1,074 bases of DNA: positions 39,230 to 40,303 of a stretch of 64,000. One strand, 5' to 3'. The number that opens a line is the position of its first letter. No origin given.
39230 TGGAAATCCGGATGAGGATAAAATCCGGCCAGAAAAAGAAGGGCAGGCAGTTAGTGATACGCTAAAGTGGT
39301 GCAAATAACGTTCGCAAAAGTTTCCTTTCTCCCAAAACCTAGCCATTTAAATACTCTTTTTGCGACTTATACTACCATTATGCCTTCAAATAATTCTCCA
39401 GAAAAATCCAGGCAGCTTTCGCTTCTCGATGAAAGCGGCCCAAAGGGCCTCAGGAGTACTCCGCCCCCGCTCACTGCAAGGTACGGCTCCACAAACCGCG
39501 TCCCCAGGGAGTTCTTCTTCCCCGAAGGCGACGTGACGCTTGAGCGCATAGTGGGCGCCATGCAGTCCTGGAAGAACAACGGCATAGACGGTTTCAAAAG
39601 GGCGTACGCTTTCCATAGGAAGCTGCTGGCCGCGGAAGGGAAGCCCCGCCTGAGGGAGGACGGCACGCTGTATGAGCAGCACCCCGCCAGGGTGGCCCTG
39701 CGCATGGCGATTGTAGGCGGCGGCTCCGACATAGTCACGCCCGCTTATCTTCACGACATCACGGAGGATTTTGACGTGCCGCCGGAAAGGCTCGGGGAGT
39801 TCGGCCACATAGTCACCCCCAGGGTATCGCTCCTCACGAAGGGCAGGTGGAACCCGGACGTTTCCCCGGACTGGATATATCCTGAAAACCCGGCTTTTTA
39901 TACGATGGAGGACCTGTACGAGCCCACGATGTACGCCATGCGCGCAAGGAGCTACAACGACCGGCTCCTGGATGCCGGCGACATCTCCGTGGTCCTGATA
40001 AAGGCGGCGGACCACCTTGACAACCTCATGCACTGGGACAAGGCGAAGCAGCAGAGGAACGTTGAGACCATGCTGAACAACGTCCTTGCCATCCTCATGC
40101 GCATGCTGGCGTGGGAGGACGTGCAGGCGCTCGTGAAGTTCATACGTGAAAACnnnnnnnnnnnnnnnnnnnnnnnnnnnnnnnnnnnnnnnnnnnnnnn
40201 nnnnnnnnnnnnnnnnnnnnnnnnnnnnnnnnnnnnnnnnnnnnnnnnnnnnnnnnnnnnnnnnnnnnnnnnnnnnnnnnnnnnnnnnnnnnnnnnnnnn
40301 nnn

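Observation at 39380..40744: RelA/SpoT-type HD hydrolase homologue in an archaeon, fused to an uncharacterised roughly 300-aa C-terminal domain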

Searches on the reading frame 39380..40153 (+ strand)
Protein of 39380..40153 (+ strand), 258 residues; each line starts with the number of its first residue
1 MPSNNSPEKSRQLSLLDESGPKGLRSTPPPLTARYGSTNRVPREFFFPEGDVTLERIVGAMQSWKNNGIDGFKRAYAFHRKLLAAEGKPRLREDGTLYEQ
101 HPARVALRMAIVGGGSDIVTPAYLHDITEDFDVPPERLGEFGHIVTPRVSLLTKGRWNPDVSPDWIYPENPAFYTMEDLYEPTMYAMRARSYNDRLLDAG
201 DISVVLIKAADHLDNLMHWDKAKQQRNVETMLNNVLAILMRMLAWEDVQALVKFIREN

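Call 45: search_solved_structures(query=A6, max_evalue=0.01, show_alignments=3)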
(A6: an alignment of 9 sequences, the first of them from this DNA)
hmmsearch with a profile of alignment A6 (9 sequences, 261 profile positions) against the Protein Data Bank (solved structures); distinct sequences matched with E-value up to 0.01: 22.
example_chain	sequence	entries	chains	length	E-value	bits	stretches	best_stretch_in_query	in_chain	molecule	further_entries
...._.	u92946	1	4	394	3.2e-23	85.9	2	65-156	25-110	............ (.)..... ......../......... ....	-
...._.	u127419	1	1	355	1.9e-22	83.3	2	69-156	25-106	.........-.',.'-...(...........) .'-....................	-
6s2t_A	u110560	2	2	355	1.9e-22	83.3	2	69-156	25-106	(P)ppGpp synthetase I, SpoT/RelA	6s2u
6s2v_A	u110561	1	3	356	2e-22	83.3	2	69-156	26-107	(P)ppGpp synthetase I, SpoT/RelA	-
8fr8_I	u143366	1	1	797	3.1e-22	82.6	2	53-156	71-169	GTP pyrophosphokinase RelA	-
8acu_A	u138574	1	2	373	7.1e-20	74.9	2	50-169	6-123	GTP pyrophosphokinase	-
6yxa_A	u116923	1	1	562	1.7e-19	73.7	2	50-165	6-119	GTP pyrophosphokinase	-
7oiw_A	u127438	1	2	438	3.9e-19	72.5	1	54-158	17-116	GTP pyrophosphokinase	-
7qps_A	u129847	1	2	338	5.3e-18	68.8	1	85-156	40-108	ACT domain protein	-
7qoe_A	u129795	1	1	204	1.5e-17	67.3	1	69-153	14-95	HDc domain-containing protein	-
7qpr_A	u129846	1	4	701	3e-17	66.3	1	90-156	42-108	ACT domain protein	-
1vj7_A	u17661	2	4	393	3.5e-17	66.1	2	61-156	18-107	Bifunctional RELA/SPOT | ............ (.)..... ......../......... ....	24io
9s6k_B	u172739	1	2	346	3.8e-16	62.7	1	56-156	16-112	GTP pyrophosphokinase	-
7qoc_A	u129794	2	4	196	4.6e-15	59.1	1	73-159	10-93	Guanosine polyphosphate pyrophosphohydrolases/synthetases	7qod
3nr1_A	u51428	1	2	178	5.1e-15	59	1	70-158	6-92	HD domain-containing protein 3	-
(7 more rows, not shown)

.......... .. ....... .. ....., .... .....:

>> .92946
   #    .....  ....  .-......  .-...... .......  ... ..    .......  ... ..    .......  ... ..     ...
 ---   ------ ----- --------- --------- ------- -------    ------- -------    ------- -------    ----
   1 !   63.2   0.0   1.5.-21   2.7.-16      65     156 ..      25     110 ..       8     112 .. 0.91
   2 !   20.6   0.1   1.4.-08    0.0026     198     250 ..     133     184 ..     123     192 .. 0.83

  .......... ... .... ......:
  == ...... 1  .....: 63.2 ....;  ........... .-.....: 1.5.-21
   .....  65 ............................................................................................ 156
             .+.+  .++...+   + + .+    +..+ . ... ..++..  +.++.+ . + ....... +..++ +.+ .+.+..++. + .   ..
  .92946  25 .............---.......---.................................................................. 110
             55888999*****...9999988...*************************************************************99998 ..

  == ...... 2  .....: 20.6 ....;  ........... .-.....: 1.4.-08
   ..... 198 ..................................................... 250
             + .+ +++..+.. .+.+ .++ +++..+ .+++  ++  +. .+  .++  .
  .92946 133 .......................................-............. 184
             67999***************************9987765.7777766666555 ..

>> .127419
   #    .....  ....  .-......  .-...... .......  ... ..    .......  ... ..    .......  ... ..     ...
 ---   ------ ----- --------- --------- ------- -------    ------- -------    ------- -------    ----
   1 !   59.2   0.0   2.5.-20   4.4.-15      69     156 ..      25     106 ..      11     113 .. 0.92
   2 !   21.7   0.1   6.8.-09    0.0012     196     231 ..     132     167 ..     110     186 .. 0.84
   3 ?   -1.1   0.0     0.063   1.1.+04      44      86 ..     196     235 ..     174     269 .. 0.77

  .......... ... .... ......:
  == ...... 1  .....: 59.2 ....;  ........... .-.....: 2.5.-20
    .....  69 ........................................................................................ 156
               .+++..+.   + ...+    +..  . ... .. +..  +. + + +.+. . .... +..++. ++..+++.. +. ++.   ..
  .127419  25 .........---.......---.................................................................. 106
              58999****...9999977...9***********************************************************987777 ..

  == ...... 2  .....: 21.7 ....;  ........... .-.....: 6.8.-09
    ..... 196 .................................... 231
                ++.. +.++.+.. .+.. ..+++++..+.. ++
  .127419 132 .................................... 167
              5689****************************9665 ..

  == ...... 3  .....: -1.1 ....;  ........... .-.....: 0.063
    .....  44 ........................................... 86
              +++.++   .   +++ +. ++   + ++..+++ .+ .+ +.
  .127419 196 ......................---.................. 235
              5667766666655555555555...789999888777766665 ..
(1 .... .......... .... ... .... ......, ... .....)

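Call 46: search_protein_families(library=pfam, alignment_id=A6, max_evalue=0.01)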
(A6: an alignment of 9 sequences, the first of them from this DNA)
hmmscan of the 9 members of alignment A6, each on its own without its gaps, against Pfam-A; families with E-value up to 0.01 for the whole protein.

A. member 1, seq(258 aa): 1 family
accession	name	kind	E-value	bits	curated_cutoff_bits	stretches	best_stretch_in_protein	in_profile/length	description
PF13328.12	HD_4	-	1.9e-07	31.4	27.2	1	199-231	107-141/156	HD domain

B. families by the number of members that match (of 9 scanned): 2 families
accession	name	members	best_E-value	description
PF13328.12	HD_4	8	1.5e-17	HD domain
PF01966.28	HD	3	1.3e-07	HD domain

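Call 74: find_homologous_proteins(query=A6, max_evalue=1e-18)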
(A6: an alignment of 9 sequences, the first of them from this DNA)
Query A6 (9 sequences) (258 aa, profile of the alignment): 223 proteins with E <= 1e-18 among 8000 candidates; the best 120 are listed.
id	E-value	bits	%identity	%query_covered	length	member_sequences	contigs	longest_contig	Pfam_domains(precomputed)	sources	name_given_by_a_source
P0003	1.3e-111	390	59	100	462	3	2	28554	-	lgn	-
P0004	5.1e-111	388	57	99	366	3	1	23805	-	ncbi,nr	ncbi:MAG: hypothetical protein PHY95_02690, partial [Candidatus ainarchaeum sp.]|nr:hypothetical pro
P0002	1.8e-110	387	84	100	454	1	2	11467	-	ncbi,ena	-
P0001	6.2e-110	385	100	100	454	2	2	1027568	PF13328.13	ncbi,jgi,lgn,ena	ncbi:MAG: hypothetical protein WC350_02585 [Candidatus Micrarchaeia archaeon]|jgi:hypothetical prote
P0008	2.2e-86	308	31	71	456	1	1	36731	PF13328.13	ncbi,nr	ncbi:HD domain-containing protein [Candidatus Micrarchaeota archaeon]|nr:HD domain-containing protei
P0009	7.1e-74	267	30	64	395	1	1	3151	PF13328.13,PF01966.29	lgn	-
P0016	1.5e-68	249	28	64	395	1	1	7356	PF13328.13,PF01966.29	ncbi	ncbi:MAG: HD domain-containing protein [Candidatus Micrarchaeia archaeon]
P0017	1.6e-66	243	31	61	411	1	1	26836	PF13328.13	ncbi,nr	ncbi:MAG: HD domain-containing protein [Candidatus Micrarchaeota archaeon]|nr:HD domain-containing p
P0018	6.1e-55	205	30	60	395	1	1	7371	PF13328.13,PF01966.29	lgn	-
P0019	1.2e-46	177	28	62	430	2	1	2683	PF13328.13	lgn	-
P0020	2.8e-38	150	28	79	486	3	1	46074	PF13328.13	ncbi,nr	ncbi:HD domain-containing protein [Candidatus Micrarchaeota archaeon]|nr:HD domain-containing protei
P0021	7.7e-38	149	27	64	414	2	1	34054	PF13328.13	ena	-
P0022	7.9e-37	145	28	72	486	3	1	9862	PF13328.13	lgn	-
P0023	7.1e-35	139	25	64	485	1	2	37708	PF13328.13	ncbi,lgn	-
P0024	4.7e-26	110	28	57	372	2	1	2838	PF04607.24,PF13328.13,PF01966.29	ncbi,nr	ncbi:MAG: bifunctional (p)ppGpp synthetase/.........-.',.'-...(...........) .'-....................,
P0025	2.2e-25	108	28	69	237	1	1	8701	PF13328.13,PF01966.29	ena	-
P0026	5.3e-24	103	31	65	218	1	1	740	PF13328.13,PF01966.29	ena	-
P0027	1.7e-23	102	35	63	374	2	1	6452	PF04607.24,PF13328.13,PF01966.29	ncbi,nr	ncbi:GTP pyrophosphokinase [bacterium HR27]|nr:GTP pyrophosphokinase [bacterium HR27]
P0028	2.2e-23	101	34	64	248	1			PF13328.13,PF01966.29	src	-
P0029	7.2e-23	100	27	57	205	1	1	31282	PF13328.13,PF01966.29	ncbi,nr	ncbi:MAG: HD domain-containing protein, partial [Oscillospiraceae bacterium]|nr:HD domain-containing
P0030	9.7e-23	99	31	54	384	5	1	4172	PF13328.13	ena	-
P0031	1.2e-22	99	30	62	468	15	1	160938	PF04607.24,PF13328.13,PF02824.28,PF01966.29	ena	-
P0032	1.2e-22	99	32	55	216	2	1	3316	PF13328.13,PF01966.29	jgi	-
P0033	1.3e-22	99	32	63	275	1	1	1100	PF13328.13,PF01966.29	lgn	-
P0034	2.2e-22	98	33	41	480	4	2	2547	PF13328.13,PF02824.28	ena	-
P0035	2.9e-22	98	31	54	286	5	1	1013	PF04607.24,PF13328.13,PF01966.29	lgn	-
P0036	4.1e-22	97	26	77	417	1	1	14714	PF04607.24,PF13328.13,PF01966.29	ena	-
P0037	4.8e-22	97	27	73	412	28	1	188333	PF04607.24,PF13328.13,PF01966.29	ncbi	-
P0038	7.8e-22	96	32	54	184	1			PF13328.13,PF01966.29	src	-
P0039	1.5e-21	95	31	57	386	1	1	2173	PF04607.24,PF13328.13,PF01966.29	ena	-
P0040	1.6e-21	95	30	64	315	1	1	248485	PF04607.24,PF13328.13,PF01966.29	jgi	jgi:GTP diphosphokinase / guanosine-3',5'-bis(diphosphate) 3'-diphosphatase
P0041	2.0e-21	95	30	54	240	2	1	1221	PF13328.13,PF01966.29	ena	-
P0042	2.0e-21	95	26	50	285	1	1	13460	PF04607.24,PF13328.13,PF01966.29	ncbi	-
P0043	2.3e-21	95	29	63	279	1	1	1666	PF13328.13,PF01966.29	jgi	-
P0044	2.7e-21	94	26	73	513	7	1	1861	PF04607.24,PF13328.13,PF02824.28,PF01966.29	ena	-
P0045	3.3e-21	94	25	71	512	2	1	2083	PF04607.24,PF13328.13,PF02824.28,PF01966.29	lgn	-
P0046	3.3e-21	94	29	66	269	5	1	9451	PF13328.13,PF01966.29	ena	-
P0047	3.4e-21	94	27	73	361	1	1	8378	PF13328.13,PF01966.29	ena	-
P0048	3.6e-21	94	-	-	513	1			PF04607.24,PF13328.13,PF02824.28,PF01966.29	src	-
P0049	3.8e-21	94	28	64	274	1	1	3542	PF13328.13,PF01966.29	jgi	jgi:GTP pyrophosphokinase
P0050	3.8e-21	94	26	66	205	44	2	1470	PF13328.13,PF01966.29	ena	-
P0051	4.1e-21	94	31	54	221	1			PF13328.13,PF01966.29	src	-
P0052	4.9e-21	94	31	61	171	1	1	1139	PF13328.13,PF01966.29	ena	-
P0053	5.4e-21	93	29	56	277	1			PF04607.24,PF13328.13,PF01966.29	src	-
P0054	5.7e-21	93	27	50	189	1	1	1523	PF13328.13,PF01966.29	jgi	jgi:GTP diphosphokinase / guanosine-3',5'-bis(diphosphate) 3'-diphosphatase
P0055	6.1e-21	93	29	63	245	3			PF13328.13,PF01966.29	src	-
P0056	6.4e-21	93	30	60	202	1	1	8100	PF13328.13,PF01966.29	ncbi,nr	ncbi:MAG TPA: HD domain-containing protein, partial [Burkholderiales bacterium]|nr:HD domain-contain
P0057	7.2e-21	93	27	50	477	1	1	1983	PF04607.24,PF13328.13,PF02824.28,PF01966.29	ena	-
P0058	7.4e-21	93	27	63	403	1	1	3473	PF04607.24,PF13328.13,PF01966.29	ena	-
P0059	7.5e-21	93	28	55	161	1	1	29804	PF13328.13,PF01966.29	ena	-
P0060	8.6e-21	93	31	69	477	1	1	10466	PF04607.24,PF13328.13,PF02824.28,PF01966.29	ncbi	ncbi:MAG: RelA/SpoT family protein, partial [Actinomycetota bacterium]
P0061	8.9e-21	93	28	59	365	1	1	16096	PF13328.13,PF01966.29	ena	-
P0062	9.3e-21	93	30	66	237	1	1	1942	PF13328.13,PF01966.29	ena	-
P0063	1.1e-20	92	31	55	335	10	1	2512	PF04607.24,PF13328.13,PF01966.29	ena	-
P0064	1.1e-20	92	30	54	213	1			PF13328.13,PF01966.29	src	-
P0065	1.2e-20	92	30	62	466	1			PF04607.24,PF13328.13,PF02824.28,PF01966.29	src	-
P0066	1.4e-20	92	30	57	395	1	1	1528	PF04607.24,PF13328.13,PF01966.29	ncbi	ncbi:MAG: RelA/SpoT family protein, partial [Pseudomonadota bacterium]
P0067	1.5e-20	92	29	59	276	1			PF04607.24,PF13328.13,PF01966.29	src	-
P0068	1.6e-20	92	-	-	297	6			PF04607.24,PF13328.13,PF01966.29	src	-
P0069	1.6e-20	92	29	63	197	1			PF13328.13,PF01966.29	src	-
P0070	1.7e-20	92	29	51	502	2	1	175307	PF04607.24,PF13328.13,PF02824.28,PF01966.29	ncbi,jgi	ncbi:MAG: RelA/SpoT family protein [Patescibacteria group bacterium]|jgi:guanosine-3',5'-bis(diphosp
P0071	1.8e-20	92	28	69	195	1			PF13328.13,PF01966.29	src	-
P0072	2.0e-20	92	30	60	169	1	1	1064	PF13328.13,PF01966.29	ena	-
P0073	2.1e-20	92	27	48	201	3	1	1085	PF13328.13,PF01966.29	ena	-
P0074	2.1e-20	91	31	64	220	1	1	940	PF13328.13,PF01966.29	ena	-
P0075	2.3e-20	91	30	56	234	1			PF13328.13,PF01966.29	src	-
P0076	2.3e-20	91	31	55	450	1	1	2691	PF13328.13,PF01966.29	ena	-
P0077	2.3e-20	91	31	54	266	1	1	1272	PF13328.13,PF01966.29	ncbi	-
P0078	2.3e-20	91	-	-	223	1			PF13328.13,PF01966.29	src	-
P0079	2.3e-20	91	31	55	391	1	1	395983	PF04607.24,PF13328.13,PF01966.29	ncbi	-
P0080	2.4e-20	91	27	72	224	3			PF13328.13,PF01966.29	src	-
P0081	2.5e-20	91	30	59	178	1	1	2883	PF13328.13,PF01966.29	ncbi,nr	ncbi:MAG: HD domain-containing protein, partial [Burkholderiales bacterium]|nr:HD domain-containing 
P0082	2.8e-20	91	25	71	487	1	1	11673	PF04607.24,PF13328.13,PF02824.28,PF01966.29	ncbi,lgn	-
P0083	2.9e-20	91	27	64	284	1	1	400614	PF13328.13,PF01966.29,PF01192.28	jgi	jgi:DNA-directed RNA polymerase omega subunit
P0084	3.0e-20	91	29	60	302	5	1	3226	PF04607.24,PF13328.13,PF01966.29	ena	-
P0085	3.0e-20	91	28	55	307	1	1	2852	PF13328.13,PF01966.29,PF00535.33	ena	-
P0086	3.0e-20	91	29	60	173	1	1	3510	PF13328.13,PF01966.29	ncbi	-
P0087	3.2e-20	91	30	56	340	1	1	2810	PF04607.24,PF13328.13,PF01966.29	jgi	jgi:GTP pyrophosphokinase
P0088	3.3e-20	91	-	-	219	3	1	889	PF13328.13,PF01966.29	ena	-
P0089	3.6e-20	91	27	64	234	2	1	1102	PF13328.13,PF01966.29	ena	-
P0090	3.7e-20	91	30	60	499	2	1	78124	PF04607.24,PF13328.13,PF02824.28,PF01966.29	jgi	-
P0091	3.7e-20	91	28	66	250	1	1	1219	PF13328.13,PF01966.29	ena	-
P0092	3.7e-20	91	30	57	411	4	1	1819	PF04607.24,PF13328.13,PF01966.29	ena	-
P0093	4.0e-20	91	-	-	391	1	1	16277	PF04607.24,PF13328.13,PF01966.29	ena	-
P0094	4.0e-20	91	29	58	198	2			PF13328.13,PF01966.29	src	-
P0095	4.1e-20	91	29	69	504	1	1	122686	PF04607.24,PF13328.13,PF02824.28,PF01966.29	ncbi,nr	ncbi:bifunctional (p)ppGpp synthetase/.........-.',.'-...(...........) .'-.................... [Cand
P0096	4.4e-20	90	-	-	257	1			PF13328.13,PF01966.29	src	-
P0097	4.4e-20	90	28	52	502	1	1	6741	PF04607.24,PF13328.13,PF02824.28,PF01966.29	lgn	-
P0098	4.5e-20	90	31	46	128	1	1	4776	PF13328.13,PF01966.29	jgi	jgi:GTP pyrophosphokinase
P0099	4.9e-20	90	29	59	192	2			PF13328.13,PF01966.29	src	-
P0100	4.9e-20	90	29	59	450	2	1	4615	PF04607.24,PF13328.13,PF02824.28,PF01966.29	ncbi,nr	ncbi:MAG TPA: RelA/SpoT family protein, partial [Patescibacteria group bacterium]|nr:RelA/SpoT famil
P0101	5.0e-20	90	29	48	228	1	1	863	PF13328.13,PF01966.29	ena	-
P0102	5.0e-20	90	29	60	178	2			PF13328.13,PF01966.29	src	-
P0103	5.0e-20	90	29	56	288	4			PF04607.24,PF13328.13,PF01966.29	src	-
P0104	5.7e-20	90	30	58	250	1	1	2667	PF13328.13,PF01966.29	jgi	-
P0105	5.8e-20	90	31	51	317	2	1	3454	PF13328.13,PF01966.29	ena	-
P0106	5.8e-20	90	28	57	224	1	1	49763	PF13328.13,PF01966.29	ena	-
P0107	6.2e-20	90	39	26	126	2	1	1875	PF13328.13,PF01966.29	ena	-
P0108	6.9e-20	90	26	54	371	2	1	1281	PF04607.24,PF13328.13,PF01966.29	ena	-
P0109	7.1e-20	90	29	62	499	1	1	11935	PF04607.24,PF13328.13,PF02824.28,PF01966.29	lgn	-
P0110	7.1e-20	90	29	48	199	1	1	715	PF13328.13,PF01966.29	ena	-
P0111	7.3e-20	90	28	64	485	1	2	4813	PF04607.24,PF13328.13,PF02824.28,PF01966.29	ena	-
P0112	7.3e-20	90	26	77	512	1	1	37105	PF04607.24,PF13328.13,PF02824.28,PF01966.29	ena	-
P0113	7.7e-20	90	26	72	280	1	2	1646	PF04607.24,PF13328.13,PF01966.29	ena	-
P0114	7.7e-20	90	30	59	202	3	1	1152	PF13328.13,PF01966.29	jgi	-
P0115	8.0e-20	90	-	-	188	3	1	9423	PF13328.13,PF01966.29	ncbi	-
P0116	8.1e-20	90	36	24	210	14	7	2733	PF13328.13,PF01966.29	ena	-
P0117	8.1e-20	90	30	54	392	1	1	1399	PF04607.24,PF13328.13,PF01966.29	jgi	jgi:GTP pyrophosphokinase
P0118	8.3e-20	90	28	64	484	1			PF04607.24,PF13328.13,PF02824.28,PF01966.29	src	-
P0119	9.2e-20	89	29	52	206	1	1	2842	PF13328.13,PF01966.29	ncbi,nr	ncbi:MAG TPA: HD domain-containing protein, partial [Burkholderiales bacterium]|nr:HD domain-contain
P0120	9.3e-20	89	-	-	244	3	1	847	PF13328.13,PF01966.29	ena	-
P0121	9.4e-20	89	30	57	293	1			PF04607.24,PF13328.13,PF01966.29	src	-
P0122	9.8e-20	89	-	-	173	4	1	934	PF13328.13,PF01966.29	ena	-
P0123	1.0e-19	89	28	57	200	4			PF13328.13,PF01966.29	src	-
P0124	1.0e-19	89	29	60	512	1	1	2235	PF04607.24,PF13328.13,PF02824.28,PF01966.29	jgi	jgi:GTP pyrophosphokinase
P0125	1.1e-19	89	30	54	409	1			PF04607.24,PF13328.13,PF01966.29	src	-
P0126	1.1e-19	89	27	59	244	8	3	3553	PF13328.13,PF01966.29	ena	-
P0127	1.2e-19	89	29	53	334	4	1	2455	PF04607.24,PF13328.13,PF01966.29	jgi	jgi:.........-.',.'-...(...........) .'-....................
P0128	1.2e-19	89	29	77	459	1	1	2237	PF04607.24,PF13328.13,PF01966.29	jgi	-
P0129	1.2e-19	89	32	40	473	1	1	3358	PF04607.24,PF13328.13,PF01966.29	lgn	-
